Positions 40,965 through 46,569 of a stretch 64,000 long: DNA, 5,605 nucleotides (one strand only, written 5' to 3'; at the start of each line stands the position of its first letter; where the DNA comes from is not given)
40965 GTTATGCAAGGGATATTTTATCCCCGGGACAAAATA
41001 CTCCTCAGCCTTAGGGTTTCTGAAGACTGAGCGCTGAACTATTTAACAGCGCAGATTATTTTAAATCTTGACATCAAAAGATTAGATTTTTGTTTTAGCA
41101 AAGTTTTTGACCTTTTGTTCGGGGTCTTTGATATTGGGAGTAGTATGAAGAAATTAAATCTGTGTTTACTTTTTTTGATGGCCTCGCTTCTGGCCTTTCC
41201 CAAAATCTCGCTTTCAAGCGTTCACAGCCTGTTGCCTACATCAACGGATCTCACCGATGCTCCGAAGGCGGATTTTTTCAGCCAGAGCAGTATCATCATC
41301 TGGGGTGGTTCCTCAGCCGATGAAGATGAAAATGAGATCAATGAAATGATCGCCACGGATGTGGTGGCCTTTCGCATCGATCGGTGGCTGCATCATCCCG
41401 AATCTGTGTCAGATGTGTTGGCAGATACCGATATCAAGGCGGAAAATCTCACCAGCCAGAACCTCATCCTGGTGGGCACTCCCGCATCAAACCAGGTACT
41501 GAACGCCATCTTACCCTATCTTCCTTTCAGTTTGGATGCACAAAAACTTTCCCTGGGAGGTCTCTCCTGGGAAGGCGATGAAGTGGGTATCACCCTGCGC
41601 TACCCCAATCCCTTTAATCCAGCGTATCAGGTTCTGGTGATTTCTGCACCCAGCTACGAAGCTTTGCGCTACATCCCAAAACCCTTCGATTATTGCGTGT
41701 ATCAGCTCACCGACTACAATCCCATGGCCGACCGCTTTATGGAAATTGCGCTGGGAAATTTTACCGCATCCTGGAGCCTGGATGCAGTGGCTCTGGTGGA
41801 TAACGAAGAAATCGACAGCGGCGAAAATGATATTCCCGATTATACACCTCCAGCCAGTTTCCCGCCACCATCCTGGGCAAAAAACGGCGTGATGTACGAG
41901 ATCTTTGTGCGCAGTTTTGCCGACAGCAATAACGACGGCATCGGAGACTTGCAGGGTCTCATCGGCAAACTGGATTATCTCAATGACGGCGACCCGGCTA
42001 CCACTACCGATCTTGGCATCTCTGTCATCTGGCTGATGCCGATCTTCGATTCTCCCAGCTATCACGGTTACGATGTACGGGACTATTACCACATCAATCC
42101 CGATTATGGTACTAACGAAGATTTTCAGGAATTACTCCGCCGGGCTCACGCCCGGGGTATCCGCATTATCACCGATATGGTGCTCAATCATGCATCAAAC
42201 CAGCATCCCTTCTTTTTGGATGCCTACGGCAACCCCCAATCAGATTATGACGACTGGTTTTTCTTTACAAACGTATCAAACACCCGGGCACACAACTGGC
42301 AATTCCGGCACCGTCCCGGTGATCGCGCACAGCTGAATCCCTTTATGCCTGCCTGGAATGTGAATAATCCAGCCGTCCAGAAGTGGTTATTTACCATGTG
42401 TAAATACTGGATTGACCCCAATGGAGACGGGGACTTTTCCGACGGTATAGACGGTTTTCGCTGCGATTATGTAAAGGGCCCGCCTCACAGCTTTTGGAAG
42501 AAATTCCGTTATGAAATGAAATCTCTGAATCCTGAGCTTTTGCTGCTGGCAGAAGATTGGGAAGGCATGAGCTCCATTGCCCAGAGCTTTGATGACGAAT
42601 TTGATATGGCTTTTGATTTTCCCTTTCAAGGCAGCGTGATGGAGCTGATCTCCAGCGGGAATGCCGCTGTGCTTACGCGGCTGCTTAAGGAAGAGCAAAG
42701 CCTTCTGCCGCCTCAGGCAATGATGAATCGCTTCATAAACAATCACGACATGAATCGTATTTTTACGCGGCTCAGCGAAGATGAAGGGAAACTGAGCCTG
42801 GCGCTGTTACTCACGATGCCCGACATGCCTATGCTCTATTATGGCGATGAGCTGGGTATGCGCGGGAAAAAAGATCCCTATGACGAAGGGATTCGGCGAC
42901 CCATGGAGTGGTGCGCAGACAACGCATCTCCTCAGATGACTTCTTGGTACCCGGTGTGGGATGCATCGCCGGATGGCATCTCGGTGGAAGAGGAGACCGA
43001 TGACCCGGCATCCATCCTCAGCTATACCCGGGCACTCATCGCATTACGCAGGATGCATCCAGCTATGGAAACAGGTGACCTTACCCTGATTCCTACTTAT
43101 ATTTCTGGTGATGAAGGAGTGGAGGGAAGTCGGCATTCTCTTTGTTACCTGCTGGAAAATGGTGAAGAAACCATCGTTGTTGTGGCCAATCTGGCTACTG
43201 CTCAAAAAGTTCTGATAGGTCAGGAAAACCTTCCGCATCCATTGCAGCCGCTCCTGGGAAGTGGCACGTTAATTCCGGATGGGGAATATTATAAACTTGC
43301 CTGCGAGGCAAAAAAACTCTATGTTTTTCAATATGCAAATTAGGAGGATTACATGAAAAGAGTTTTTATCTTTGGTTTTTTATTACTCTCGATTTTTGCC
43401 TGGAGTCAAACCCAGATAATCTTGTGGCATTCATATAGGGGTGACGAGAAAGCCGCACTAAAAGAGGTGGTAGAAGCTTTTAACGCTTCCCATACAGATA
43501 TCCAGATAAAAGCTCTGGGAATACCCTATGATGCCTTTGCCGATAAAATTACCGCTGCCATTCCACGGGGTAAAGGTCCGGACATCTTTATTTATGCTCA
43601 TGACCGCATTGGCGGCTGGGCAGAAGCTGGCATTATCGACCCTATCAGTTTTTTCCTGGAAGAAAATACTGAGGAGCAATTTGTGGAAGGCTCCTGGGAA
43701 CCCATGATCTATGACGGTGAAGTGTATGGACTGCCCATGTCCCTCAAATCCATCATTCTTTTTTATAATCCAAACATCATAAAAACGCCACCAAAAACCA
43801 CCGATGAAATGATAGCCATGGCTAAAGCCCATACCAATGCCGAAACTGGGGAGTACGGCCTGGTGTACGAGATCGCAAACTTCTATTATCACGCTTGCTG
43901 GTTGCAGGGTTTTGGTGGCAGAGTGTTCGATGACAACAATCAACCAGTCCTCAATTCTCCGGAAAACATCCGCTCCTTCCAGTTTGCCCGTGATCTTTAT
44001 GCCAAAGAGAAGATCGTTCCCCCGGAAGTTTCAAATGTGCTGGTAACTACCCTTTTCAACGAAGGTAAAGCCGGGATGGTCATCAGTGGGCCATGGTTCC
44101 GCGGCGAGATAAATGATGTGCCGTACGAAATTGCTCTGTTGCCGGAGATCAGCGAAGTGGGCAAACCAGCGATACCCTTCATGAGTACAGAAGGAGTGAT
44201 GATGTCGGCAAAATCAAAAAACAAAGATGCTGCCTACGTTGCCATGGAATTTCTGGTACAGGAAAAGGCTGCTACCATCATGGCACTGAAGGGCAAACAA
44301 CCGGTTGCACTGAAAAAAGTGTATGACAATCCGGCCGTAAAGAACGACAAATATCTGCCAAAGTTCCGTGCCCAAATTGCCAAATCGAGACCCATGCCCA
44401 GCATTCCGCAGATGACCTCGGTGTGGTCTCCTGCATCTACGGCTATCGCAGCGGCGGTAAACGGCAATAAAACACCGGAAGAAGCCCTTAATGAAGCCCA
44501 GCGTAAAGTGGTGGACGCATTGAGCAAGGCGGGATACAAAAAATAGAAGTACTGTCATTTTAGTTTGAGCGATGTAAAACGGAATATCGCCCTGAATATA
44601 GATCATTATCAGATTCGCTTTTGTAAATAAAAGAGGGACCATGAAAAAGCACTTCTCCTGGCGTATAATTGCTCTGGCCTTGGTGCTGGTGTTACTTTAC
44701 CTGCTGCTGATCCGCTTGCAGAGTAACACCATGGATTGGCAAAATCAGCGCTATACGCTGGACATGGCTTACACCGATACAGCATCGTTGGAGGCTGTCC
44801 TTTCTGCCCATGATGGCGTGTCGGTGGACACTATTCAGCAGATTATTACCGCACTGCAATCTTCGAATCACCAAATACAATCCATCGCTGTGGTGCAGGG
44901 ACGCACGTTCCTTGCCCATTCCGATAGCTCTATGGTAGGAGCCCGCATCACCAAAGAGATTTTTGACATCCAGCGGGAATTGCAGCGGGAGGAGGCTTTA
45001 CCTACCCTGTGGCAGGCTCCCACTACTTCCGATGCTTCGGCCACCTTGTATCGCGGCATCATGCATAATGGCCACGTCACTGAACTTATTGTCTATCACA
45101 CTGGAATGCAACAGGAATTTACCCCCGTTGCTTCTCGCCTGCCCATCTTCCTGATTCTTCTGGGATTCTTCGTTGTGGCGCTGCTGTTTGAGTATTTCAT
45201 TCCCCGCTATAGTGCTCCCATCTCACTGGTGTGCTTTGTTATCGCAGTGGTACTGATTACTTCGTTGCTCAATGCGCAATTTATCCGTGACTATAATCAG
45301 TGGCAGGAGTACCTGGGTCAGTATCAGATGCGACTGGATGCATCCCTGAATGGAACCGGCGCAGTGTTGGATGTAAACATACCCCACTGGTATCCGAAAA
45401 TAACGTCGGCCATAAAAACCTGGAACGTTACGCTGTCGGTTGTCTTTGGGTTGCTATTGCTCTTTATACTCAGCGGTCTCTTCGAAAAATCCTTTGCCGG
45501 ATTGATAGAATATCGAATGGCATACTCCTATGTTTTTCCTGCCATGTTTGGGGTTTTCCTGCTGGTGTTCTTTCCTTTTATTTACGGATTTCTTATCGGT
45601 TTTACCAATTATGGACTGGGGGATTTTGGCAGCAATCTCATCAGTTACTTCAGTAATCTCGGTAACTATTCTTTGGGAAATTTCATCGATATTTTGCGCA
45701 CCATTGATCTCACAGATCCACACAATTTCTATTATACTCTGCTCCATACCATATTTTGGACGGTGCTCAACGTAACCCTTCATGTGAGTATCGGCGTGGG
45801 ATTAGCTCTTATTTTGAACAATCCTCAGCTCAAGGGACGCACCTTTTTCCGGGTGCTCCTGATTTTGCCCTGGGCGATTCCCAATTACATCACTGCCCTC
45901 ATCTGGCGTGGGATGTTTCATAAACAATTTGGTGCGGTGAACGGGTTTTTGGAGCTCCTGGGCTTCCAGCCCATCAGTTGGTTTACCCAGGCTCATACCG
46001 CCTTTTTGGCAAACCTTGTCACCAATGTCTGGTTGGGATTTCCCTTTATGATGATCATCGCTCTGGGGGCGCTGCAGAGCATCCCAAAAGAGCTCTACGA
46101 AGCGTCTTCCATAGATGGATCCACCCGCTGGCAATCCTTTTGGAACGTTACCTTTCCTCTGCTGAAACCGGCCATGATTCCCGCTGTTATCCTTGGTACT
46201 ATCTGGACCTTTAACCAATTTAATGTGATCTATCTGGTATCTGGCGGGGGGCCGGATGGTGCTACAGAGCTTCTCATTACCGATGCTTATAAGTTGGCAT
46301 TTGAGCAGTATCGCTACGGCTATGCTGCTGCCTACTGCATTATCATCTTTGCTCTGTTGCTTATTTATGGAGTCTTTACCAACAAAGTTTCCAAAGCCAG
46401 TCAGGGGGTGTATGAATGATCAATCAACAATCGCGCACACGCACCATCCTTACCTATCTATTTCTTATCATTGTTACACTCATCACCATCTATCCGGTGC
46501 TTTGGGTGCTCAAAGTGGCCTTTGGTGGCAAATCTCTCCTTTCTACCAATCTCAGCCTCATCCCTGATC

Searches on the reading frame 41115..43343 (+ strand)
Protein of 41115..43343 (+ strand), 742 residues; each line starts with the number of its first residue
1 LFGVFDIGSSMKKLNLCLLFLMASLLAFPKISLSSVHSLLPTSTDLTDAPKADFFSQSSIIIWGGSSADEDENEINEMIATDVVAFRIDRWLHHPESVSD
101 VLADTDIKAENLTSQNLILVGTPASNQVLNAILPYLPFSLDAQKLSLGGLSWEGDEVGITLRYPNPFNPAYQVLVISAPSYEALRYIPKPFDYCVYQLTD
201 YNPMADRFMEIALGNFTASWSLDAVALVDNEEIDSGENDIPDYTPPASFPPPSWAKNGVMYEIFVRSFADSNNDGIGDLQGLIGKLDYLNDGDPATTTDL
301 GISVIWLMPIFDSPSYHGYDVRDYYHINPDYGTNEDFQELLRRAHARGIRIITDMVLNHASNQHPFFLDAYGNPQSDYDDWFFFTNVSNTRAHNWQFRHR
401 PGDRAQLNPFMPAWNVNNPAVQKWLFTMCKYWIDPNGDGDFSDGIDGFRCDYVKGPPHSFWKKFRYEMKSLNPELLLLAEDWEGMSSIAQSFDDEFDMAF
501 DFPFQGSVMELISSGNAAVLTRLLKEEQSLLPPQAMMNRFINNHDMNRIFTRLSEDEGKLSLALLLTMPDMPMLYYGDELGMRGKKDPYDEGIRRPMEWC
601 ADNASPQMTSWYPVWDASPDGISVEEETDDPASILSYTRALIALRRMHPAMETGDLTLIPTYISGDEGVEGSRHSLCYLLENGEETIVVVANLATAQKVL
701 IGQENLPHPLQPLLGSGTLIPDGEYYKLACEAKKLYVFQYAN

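Call 77: search_protein_families(library=pfam, proteins=[window:41115-43343:+], max_evalue=0.0001)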
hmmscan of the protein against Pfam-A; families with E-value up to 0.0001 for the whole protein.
window:41115-43343:+ (742 aa): 1 family
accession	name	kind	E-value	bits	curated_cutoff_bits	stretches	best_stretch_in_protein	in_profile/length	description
PF00128.31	Alpha-amylase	-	2.5e-76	258.2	22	1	263-654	2-446/446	Alpha amylase, catalytic domain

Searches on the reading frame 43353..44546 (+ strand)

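Call 78: search_protein_families(library=pfam, proteins=[window:43353-44546:+], max_evalue=0.0001)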
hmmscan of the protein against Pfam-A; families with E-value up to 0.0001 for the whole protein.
window:43353-44546:+ (397 aa): 2 families
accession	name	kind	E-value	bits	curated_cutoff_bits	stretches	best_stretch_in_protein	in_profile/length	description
PF01547.30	SBP_bac_1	-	1.1e-40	141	26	1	32-307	4-306/307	Bacterial extracellular solute-binding protein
PF13416.11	SBP_bac_8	-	3.1e-31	109.6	27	1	39-336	2-278/279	Bacterial extracellular solute-binding protein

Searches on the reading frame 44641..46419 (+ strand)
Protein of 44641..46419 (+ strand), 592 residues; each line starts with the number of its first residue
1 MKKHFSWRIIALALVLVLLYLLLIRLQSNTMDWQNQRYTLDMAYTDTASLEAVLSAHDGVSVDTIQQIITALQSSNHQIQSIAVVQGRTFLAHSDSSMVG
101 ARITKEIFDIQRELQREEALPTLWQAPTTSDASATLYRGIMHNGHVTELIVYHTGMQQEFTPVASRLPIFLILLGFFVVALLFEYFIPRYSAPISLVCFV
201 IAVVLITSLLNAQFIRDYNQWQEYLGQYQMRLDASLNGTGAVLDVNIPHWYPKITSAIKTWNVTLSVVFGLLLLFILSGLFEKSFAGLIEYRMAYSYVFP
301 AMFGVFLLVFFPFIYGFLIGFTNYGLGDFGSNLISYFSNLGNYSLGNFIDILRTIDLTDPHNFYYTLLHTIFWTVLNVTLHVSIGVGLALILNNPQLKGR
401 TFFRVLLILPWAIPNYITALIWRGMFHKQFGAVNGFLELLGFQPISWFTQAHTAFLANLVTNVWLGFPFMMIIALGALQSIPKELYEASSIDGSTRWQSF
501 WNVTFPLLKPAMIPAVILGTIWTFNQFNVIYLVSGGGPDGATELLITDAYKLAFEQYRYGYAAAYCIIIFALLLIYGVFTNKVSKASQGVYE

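Call 78: search_protein_families(library=pfam, proteins=[window:44641-46419:+], max_evalue=0.0001)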
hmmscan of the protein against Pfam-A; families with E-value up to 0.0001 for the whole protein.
window:44641-46419:+ (592 aa): 1 family
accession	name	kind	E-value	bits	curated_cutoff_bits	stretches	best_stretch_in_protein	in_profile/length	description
PF00528.27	BPD_transp_1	-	6.2e-22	78.6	26.4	1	385-580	1-175/184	Binding-protein-dependent transport system inner membrane component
